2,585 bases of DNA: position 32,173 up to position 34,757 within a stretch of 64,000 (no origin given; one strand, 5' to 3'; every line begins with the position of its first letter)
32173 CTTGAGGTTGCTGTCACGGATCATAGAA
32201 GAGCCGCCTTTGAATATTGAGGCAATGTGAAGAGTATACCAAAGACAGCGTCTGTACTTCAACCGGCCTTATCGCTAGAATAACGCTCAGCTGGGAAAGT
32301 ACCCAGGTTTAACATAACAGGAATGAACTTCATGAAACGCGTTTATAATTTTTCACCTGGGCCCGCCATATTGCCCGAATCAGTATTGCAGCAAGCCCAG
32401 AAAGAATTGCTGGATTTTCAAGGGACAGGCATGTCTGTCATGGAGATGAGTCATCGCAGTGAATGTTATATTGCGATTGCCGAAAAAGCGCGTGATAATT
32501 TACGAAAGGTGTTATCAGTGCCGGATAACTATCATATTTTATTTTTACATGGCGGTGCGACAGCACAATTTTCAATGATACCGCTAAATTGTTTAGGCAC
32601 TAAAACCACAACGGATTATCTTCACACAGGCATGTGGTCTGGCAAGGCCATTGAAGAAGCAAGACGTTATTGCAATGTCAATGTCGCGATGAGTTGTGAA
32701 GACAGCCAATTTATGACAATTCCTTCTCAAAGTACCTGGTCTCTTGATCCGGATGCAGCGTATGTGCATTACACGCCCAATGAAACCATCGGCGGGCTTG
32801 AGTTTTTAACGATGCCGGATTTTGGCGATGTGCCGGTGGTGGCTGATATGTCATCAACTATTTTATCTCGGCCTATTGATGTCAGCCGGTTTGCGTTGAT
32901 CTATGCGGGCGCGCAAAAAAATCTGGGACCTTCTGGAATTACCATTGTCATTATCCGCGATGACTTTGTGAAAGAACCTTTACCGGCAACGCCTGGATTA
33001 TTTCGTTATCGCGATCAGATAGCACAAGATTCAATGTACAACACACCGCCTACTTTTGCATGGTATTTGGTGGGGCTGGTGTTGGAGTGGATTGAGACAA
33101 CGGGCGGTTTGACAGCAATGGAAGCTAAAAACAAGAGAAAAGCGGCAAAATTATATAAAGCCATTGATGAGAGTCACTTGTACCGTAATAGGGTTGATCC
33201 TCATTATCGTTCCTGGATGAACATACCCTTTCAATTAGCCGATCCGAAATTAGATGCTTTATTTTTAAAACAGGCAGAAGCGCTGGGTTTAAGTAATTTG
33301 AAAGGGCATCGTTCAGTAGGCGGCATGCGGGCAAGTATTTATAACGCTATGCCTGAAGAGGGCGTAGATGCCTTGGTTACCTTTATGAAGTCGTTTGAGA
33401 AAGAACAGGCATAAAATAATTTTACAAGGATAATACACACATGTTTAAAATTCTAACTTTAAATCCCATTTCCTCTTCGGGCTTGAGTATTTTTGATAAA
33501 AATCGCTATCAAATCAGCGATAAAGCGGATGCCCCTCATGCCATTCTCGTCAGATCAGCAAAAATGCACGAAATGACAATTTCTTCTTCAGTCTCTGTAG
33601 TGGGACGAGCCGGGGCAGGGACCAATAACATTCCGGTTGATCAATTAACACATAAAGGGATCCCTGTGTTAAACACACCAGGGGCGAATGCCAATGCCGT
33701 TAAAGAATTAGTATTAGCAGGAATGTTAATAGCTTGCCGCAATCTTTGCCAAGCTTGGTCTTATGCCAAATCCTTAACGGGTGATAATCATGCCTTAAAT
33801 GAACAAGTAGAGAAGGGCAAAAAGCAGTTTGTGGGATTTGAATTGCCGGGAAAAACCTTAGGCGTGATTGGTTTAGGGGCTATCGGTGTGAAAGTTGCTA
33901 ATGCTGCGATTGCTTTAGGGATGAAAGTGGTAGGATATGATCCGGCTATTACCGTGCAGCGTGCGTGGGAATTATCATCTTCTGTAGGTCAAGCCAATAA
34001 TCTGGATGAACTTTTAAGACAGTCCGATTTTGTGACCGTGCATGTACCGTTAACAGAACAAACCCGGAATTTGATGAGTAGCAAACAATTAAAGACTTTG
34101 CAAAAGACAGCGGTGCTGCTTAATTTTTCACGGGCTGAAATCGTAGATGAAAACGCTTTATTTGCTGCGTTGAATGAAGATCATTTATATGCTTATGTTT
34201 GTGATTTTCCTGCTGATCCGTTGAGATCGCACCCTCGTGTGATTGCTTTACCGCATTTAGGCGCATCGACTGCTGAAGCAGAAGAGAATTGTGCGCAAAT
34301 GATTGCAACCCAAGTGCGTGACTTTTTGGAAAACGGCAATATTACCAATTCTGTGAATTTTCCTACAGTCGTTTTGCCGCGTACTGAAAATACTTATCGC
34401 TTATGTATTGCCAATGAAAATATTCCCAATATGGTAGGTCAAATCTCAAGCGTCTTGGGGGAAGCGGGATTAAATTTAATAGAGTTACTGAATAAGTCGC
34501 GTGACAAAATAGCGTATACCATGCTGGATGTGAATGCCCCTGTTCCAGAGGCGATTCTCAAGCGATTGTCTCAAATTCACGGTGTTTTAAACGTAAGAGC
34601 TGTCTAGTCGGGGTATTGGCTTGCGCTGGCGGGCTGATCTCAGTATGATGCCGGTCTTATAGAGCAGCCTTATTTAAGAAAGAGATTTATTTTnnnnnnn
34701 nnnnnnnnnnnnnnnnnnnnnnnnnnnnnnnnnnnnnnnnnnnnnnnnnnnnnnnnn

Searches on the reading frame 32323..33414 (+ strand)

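Call 50: search_protein_families(library=pfam, proteins=[window:32323-33414:+], max_evalue=0.0001)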
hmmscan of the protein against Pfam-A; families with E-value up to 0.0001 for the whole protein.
window:32323-33414:+ (363 aa): 1 family
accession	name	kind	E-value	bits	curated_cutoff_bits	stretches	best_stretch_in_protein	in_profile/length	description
PF00266.25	Aminotran_5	-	2.3e-56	191.8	21.5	1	7-351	1-371/371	Aminotransferase class-V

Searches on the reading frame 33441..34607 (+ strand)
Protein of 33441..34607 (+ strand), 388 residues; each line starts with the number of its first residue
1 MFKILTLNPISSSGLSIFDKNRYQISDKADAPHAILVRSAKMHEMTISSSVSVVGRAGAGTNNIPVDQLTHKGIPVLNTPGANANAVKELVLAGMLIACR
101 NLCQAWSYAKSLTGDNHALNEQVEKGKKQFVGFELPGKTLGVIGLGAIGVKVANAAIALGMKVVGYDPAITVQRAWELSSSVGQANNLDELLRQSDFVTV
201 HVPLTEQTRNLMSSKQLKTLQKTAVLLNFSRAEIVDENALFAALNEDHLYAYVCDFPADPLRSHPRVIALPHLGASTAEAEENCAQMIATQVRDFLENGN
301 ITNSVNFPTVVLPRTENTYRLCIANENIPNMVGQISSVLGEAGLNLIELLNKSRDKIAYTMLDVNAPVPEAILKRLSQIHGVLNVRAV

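Call 50: search_protein_families(library=pfam, proteins=[window:33441-34607:+], max_evalue=0.0001)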
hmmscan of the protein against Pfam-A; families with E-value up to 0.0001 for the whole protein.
window:33441-34607:+ (388 aa): 4 families
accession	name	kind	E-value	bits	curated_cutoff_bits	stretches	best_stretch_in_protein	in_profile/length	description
PF02826.25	2-Hacid_dh_C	-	9.8e-43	146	25.1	1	114-274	23-178/178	D-isomer specific 2-hydroxyacid dehydrogenase, NAD binding domain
PF00389.36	2-Hacid_dh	-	5.9e-19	68.5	24.6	1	25-306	33-134/134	D-isomer specific 2-hydroxyacid dehydrogenase, catalytic domain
PF03446.21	NAD_binding_2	-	5.7e-07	30.1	21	1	140-248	2-111/161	NAD binding domain of 6-phosphogluconate dehydrogenase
PF01262.27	AlaDh_PNT_C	-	6.3e-05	22.9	23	0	141-227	32-126/214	Alanine dehydrogenase/PNT, C-terminal domain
